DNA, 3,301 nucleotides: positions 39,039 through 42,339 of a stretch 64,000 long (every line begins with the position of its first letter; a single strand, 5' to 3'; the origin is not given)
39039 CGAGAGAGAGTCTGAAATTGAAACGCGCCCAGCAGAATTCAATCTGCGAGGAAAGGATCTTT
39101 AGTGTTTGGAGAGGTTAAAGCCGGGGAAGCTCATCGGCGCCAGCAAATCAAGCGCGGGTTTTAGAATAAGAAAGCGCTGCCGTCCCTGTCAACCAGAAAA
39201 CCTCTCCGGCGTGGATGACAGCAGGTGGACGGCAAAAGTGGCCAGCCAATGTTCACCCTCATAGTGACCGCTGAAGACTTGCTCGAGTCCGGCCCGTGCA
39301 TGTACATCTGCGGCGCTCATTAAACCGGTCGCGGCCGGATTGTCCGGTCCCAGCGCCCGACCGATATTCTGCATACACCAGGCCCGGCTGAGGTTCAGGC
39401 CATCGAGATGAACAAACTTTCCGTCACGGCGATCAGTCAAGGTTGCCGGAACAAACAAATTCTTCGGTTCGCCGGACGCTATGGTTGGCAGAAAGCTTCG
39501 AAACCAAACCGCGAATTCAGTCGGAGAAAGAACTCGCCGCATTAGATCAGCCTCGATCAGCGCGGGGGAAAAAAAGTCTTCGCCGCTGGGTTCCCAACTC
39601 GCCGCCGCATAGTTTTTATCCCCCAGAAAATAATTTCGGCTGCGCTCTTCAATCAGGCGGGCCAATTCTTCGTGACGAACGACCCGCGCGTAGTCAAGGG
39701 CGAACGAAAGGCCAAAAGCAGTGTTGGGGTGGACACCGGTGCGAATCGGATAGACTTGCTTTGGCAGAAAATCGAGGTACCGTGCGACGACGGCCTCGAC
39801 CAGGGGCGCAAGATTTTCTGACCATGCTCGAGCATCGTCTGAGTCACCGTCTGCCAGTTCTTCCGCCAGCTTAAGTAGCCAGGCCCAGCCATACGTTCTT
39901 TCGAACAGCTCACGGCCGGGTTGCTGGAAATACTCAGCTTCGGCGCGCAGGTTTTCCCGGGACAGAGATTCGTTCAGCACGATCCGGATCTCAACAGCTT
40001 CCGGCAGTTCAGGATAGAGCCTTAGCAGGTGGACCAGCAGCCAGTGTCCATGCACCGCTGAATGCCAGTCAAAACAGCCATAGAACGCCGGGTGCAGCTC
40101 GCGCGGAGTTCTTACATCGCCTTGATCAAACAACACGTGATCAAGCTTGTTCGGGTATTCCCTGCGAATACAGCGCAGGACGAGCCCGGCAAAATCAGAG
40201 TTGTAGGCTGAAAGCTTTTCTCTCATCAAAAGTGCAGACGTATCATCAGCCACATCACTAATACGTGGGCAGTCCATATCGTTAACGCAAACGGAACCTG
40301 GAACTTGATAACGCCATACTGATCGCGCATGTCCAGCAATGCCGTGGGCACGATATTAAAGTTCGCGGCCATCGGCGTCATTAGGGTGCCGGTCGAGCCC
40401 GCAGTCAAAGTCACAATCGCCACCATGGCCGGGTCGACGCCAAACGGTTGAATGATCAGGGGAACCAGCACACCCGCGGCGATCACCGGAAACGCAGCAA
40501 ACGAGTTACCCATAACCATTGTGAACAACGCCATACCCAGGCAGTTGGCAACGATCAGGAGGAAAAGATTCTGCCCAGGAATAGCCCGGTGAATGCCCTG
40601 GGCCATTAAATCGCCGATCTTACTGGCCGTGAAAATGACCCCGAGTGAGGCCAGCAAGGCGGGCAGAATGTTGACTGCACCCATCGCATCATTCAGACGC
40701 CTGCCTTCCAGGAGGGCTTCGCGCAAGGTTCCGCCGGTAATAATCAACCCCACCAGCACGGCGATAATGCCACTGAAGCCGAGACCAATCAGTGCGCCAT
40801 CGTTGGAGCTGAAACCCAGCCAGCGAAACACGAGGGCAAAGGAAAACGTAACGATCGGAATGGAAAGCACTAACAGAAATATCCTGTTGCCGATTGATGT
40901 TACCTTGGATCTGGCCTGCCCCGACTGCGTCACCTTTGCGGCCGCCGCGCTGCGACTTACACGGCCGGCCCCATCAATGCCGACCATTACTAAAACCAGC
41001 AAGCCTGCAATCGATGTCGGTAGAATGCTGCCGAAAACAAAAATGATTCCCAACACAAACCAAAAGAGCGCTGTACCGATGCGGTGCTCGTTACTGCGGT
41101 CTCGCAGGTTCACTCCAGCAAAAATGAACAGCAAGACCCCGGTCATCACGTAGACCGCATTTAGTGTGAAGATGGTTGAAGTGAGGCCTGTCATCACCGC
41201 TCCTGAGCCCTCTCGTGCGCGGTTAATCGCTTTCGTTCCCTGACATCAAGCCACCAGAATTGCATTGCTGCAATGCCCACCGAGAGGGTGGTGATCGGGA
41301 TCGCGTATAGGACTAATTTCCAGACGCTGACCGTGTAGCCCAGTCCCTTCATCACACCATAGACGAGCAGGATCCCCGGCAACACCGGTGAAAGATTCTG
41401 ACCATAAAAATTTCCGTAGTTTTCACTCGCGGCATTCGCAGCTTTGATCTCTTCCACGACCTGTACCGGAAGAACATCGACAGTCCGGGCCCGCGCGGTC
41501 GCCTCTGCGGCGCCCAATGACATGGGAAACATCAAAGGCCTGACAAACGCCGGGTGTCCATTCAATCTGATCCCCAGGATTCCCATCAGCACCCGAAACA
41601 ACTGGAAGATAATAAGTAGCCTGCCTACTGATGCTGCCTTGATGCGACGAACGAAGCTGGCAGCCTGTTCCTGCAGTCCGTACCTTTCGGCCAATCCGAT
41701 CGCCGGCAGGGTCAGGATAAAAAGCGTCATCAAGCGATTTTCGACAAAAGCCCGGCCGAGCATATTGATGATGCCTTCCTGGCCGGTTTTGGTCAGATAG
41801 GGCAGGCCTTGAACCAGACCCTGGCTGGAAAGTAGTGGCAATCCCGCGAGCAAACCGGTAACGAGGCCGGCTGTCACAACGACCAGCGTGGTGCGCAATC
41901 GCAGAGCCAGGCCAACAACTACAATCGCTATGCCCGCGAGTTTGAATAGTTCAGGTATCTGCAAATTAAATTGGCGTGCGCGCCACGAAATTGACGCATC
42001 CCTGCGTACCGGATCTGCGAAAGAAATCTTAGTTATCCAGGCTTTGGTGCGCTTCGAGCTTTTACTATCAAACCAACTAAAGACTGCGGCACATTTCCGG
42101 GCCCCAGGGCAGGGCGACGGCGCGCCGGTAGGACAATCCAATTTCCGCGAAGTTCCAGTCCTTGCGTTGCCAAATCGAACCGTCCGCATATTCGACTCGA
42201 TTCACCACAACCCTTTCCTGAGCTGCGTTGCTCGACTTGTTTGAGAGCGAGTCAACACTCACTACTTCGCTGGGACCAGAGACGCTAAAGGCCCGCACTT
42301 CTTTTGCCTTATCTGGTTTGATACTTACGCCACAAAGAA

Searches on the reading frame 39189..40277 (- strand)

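Call 9: search_protein_families(library=pfam, proteins=[window:39189-40277:-], max_evalue=0.00001)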
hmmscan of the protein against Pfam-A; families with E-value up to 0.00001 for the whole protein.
window:39189-40277:- (362 aa): 1 family
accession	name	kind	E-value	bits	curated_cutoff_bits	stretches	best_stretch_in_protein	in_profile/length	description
PF11199.13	DUF2891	-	1.2e-136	455.5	25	1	28-351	2-324/325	Protein of unknown function (DUF2891)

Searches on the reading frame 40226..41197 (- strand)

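Call 9: search_protein_families(library=pfam, proteins=[window:40226-41197:-], max_evalue=0.00001)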
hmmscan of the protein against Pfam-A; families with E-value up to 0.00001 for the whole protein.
window:40226-41197:- (323 aa): 1 family
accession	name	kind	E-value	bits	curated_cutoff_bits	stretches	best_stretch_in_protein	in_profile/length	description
PF06166.18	DUF979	-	2.5e-95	319.7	26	1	14-318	2-305/307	Protein of unknown function (DUF979)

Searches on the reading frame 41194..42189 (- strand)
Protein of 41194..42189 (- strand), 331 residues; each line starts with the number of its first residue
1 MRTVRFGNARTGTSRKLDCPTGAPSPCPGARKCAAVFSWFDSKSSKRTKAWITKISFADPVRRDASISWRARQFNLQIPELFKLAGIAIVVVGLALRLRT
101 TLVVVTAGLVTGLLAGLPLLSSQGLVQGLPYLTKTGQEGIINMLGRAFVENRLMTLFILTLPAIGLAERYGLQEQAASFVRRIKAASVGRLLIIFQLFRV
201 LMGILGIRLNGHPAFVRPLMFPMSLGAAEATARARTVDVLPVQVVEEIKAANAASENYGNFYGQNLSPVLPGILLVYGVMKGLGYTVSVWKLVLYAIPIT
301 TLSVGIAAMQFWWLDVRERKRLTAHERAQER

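Call 9: search_protein_families(library=pfam, proteins=[window:41194-42189:-], max_evalue=0.00001)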
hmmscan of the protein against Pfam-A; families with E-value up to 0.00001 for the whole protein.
window:41194-42189:- (331 aa): 1 family
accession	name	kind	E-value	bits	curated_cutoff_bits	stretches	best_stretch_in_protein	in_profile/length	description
PF06149.18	DUF969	-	1.4e-60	204.9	32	1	82-316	2-213/216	Protein of unknown function (DUF969)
